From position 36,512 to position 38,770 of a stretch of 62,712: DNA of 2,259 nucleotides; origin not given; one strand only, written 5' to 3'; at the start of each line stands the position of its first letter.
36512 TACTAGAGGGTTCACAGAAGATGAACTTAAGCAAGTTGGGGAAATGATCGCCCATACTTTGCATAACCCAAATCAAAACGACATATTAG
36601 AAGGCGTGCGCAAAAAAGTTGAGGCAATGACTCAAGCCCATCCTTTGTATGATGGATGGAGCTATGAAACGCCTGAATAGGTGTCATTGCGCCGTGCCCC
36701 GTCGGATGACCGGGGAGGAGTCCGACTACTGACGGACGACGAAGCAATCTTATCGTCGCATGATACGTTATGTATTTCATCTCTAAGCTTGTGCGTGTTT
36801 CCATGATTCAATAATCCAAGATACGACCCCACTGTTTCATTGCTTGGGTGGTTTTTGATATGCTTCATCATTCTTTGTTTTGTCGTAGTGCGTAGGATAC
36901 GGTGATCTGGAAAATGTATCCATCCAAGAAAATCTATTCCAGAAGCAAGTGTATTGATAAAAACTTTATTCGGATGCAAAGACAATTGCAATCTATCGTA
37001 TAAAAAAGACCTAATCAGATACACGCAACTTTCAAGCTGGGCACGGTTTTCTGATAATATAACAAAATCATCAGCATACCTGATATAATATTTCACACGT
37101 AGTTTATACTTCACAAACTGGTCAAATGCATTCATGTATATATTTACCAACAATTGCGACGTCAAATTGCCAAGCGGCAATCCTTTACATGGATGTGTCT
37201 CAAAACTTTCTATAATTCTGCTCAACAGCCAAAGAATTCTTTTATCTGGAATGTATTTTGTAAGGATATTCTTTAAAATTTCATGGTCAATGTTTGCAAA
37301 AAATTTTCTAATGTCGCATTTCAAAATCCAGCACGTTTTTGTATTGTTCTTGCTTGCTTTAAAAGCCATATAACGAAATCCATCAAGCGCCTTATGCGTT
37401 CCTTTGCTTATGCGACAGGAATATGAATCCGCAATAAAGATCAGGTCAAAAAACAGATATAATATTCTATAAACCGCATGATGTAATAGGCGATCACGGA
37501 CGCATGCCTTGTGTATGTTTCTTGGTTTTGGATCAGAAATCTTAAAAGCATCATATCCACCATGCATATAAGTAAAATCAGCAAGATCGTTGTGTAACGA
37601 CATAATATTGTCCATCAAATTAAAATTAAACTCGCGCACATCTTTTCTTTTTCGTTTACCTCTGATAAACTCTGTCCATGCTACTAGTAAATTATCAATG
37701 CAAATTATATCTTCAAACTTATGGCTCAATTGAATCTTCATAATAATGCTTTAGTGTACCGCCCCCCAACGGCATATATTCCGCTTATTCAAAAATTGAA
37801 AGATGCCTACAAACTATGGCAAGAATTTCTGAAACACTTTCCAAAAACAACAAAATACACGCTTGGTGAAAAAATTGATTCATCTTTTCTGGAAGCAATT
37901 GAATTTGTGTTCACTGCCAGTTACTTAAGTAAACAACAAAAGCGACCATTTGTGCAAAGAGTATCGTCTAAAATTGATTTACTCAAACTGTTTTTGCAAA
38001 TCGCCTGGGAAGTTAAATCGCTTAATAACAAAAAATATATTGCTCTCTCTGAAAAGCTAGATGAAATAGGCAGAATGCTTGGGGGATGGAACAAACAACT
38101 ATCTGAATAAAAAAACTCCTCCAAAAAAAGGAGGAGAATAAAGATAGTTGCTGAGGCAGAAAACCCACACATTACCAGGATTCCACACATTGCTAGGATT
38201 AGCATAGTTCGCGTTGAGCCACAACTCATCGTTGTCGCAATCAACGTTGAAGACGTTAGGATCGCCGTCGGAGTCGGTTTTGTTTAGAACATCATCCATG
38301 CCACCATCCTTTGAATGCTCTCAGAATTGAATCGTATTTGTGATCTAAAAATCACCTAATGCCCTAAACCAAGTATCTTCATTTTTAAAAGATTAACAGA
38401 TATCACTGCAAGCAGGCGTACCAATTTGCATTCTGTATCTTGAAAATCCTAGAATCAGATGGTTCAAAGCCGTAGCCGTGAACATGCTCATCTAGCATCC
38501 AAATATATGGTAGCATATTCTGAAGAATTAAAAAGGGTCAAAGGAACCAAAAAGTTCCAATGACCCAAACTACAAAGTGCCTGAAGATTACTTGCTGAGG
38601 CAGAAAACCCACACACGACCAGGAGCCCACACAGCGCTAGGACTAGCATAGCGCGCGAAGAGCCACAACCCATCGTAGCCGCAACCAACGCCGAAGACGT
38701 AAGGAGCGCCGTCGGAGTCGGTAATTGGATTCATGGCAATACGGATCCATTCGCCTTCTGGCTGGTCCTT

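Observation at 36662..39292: Complete diversity-generating retroelement: RT, Avd-like gene, template repeat, and a variable repeat at the 3' end of a target gene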

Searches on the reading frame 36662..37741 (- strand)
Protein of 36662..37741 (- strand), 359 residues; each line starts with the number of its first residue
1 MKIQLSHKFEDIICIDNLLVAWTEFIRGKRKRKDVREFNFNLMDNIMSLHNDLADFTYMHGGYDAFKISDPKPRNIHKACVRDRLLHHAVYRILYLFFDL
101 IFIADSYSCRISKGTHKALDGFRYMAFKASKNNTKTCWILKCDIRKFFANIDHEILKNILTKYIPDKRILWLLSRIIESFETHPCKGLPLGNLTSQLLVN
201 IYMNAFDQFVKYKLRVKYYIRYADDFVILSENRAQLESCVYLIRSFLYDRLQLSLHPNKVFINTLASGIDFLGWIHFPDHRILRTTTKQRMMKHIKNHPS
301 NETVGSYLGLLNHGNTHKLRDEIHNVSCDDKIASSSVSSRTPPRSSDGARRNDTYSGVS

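Call 5: search_protein_families(library=pfam, proteins=[window:36662-37741:-], max_evalue=0.1)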
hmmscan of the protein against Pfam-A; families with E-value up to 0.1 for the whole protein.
window:36662-37741:- (359 aa): 1 family
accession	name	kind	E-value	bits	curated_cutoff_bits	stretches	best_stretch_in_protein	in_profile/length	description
PF00078.32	RVT_1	-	6e-24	85.3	29.6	1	72-274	8-203/205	Reverse transcriptase (RNA-dependent DNA polymerase)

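Call 10: search_solved_structures(query=window:36662-37741:-, max_evalue=0.001, show_alignments=1)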
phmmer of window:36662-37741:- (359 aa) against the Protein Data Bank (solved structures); distinct sequences matched with E-value up to 0.001: 12.
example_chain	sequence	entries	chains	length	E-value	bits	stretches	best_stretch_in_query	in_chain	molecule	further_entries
8ub7_A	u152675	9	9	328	1.4e-39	139.3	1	10-308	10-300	Reverse transcriptase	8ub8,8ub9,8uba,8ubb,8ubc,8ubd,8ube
6me0_C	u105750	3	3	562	3.5e-15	59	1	136-275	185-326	Maturase reverse transcriptase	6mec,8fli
5hhl_A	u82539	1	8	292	3.6e-15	58.9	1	6-282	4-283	Retron-type reverse transcriptase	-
7uim_D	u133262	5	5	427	5.2e-15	58.4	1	6-288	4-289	Group II intron reverse transcriptase/maturase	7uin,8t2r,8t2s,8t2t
5g2x_C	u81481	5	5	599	5.6e-14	55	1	69-218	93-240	GROUP II INTRON-ENCODED PROTEIN LTRA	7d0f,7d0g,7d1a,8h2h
5hhj_A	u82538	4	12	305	6.6e-14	54.8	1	6-279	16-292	Retron-type reverse transcriptase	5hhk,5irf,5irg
8bgj_A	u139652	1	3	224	1.5e-13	53.6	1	137-275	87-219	RNA-directed DNA polymerase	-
6ar1_A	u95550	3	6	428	1.4e-12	50.5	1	49-295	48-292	GsI-IIC RT | Trt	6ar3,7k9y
7kft_D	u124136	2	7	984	1.3e-10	43.9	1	31-282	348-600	Cas6-RT-Cas1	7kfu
9z6y_A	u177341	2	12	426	2.3e-05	26.7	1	139-252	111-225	Drt3a reverse transcriptase protein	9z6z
9c0i_A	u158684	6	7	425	9.4e-05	24.7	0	184-236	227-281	Reverse transcriptase/maturase family protein | Antiviral reverse transcriptase Drt2 | RNA-dependent DNA polymerase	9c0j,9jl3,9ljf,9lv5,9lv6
9lje_A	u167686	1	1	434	9.9e-05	24.6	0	184-236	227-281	RNA-dependent DNA polymerase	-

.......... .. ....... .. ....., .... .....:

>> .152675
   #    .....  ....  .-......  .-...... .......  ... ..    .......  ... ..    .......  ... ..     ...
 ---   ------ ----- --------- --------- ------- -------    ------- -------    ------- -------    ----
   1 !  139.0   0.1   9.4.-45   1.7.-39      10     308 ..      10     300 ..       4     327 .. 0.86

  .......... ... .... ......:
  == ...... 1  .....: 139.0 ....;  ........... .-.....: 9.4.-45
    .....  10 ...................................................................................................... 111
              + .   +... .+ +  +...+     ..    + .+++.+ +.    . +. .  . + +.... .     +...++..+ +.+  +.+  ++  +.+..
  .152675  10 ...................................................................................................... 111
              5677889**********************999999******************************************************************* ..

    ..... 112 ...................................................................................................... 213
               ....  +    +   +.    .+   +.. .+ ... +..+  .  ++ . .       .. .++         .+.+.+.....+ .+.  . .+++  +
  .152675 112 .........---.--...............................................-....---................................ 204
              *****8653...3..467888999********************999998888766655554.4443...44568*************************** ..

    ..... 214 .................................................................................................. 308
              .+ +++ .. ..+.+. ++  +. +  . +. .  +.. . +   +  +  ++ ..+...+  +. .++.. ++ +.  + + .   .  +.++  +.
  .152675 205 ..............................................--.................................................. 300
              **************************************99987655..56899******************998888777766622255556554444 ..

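Call 11: search_protein_families(library=ncbifam, proteins=[window:36662-37741:-], max_evalue=0.1)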
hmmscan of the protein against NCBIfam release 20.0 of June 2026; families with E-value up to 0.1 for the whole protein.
window:36662-37741:- (359 aa): 7 families
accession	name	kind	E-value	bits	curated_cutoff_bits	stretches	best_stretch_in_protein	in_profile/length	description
TIGR04416.1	group_II_RT_mat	equivalog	1.1e-38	133.3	300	1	34-296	24-292/353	group II intron reverse transcriptase/maturase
NF041747.1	Drt3a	equivalog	1e-19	71.2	200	1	134-268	108-243/412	antiviral reverse transcriptase Drt3a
NF041746.1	Drt2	equivalog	1.3e-16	60.8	390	2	185-296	221-341/416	antiviral reverse transcriptase Drt2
NF038233.2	retron_St85_RT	exception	2.7e-14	53.1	235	1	130-258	82-210/289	retron St85 family RNA-directed DNA polymerase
NF041750.1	Drt5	equivalog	4.8e-06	25.8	550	1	121-261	109-249/484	antiviral reverse transcriptase Drt5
NF041749.1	Drt4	equivalog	9.8e-06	24.8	450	1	180-269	187-273/489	antiviral reverse transcriptase Drt4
NF042941.1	Retron_TIR_antiphage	equivalog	1.4e-05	24.1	600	1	130-240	85-193/464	TIR domain-containing anti-phage reverse transcriptase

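Call 12: search_protein_families(library=padloc, proteins=[window:36662-37741:-], max_evalue=0.1)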
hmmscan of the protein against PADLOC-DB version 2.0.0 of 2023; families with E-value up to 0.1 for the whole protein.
window:36662-37741:- (359 aa): 77 families (the best 25 are shown)
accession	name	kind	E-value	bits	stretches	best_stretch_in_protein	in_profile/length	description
PDLC01136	RT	-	2.6e-48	162.7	1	10-275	3-257/263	RT (reverse transcriptase)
PDLC02063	Cas1_IIIb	-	5.5e-35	119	1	40-296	40-293/617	-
PDLC03754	RT_UG17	-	2e-30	104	1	16-297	14-291/429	DRT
PDLC03779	RT_UG4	-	1.8e-27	94.3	1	32-295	23-277/307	DRT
PDLC03768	Drt3a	-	3.6e-24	84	1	134-326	132-312/411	DRT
PDLC03759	RT_UG21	-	1.2e-22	78.3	1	128-263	136-265/503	DRT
PDLC03756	RT_UG19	-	1.2e-21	75.4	1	133-276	143-288/562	DRT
PDLC02175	Drt3a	-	2.2e-21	74.6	1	132-259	104-232/417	-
PDLC03764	RT_UG26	-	3.3e-21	73.5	1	93-297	91-293/398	DRT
PDLC03783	Drt8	-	5e-21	73.6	1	107-264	103-260/493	DRT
PDLC01607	RT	-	7.7e-21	73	1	116-274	25-159/161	"CAS-I,CAS-II,CAS-III,CAS-IV,CAS-V,CAS-VI; acquisition_associated"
PDLC03785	RT_UG9_large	-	1.8e-20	70.8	1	82-278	315-506/772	DRT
PDLC03755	RT_UG18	-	2.2e-19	68.1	1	77-298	64-282/295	DRT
PDLC03771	RT_UG32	-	3.8e-19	66.7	1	77-240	98-263/521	DRT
PDLC02174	Drt3a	-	2.3e-18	64.7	1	133-277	106-254/403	-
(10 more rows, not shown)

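Call 13: search_protein_families(library=phrogs, proteins=[window:36662-37741:-], max_evalue=0.01)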
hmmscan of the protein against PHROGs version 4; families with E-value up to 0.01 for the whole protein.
window:36662-37741:- (359 aa): 2 families
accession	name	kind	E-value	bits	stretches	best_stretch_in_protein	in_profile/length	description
phrog_1423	-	DNA, RNA and nucleotide metabolism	6.9e-98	330.1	1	5-325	99-436/1040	Reverse transcriptase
phrog_2825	-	DNA, RNA and nucleotide metabolism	2.1e-09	38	1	138-297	111-270/336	polymerase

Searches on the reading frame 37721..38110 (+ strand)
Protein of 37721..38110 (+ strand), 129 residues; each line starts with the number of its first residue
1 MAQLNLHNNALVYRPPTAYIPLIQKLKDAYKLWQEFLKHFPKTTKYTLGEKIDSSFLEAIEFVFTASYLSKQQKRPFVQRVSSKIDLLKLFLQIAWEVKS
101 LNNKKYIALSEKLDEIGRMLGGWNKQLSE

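Call 5: search_protein_families(library=pfam, proteins=[window:37721-38110:+], max_evalue=0.1)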
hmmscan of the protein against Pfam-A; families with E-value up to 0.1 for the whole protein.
window:37721-38110:+ (129 aa): 2 families
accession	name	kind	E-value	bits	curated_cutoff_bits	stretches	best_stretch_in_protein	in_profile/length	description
PF22296.2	bAvd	-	2e-15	57.7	40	1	23-126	4-106/107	bAvd-like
PF05635.17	23S_rRNA_IVP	-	0.0013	19.4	33.8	1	33-121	16-105/106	23S rRNA-intervening sequence protein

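Call 11: search_protein_families(library=ncbifam, proteins=[window:37721-38110:+], max_evalue=0.1)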
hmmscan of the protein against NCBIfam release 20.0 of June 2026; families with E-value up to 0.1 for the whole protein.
window:37721-38110:+ (129 aa): 2 families
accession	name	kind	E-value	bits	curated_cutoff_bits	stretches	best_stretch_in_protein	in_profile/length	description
NF033474.1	DivGenRetAVD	equivalog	3.2e-22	78.8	80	1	21-125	2-104/104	diversity-generating retroelement protein Avd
TIGR02436.1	TIGR02436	subfamily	0.0059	16.8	24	1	35-127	14-108/109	four helix bundle protein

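Call 12: search_protein_families(library=padloc, proteins=[window:37721-38110:+], max_evalue=0.1)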
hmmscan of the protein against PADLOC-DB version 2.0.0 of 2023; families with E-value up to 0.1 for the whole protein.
window:37721-38110:+ (129 aa): 0 families

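Call 13: search_protein_families(library=phrogs, proteins=[window:37721-38110:+], max_evalue=0.01)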
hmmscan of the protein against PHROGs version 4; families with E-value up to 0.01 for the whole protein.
window:37721-38110:+ (129 aa): 1 family
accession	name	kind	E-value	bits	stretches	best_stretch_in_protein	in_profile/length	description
phrog_3206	-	DNA, RNA and nucleotide metabolism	9.5e-20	71.7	1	20-127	16-124/154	Avd protein of DGR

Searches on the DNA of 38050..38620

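Call 76: search_rna_families(source=window, start=38050, end=38620, threshold=evalue, max_evalue=10)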
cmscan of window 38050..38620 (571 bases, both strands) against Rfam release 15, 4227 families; matches with E-value up to 10: 3.
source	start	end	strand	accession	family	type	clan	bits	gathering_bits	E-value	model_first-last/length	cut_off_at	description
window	38100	38183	-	RF02732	JA04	Gene; sRNA;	-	17.4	81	9.7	1-81/81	no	Aggregatibacter sRNA JA04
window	38097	38143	+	RF02098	DGCR5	Gene; lncRNA;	-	13.8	50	7.6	1-49/49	no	DiGeorge syndrome critical region gene 5 conserved region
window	38050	38092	+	RF02004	group-II-D1D4-5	Intron;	CL00102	11.1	34.5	8.4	100-201/201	5'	Group II catalytic intron D1-D4-5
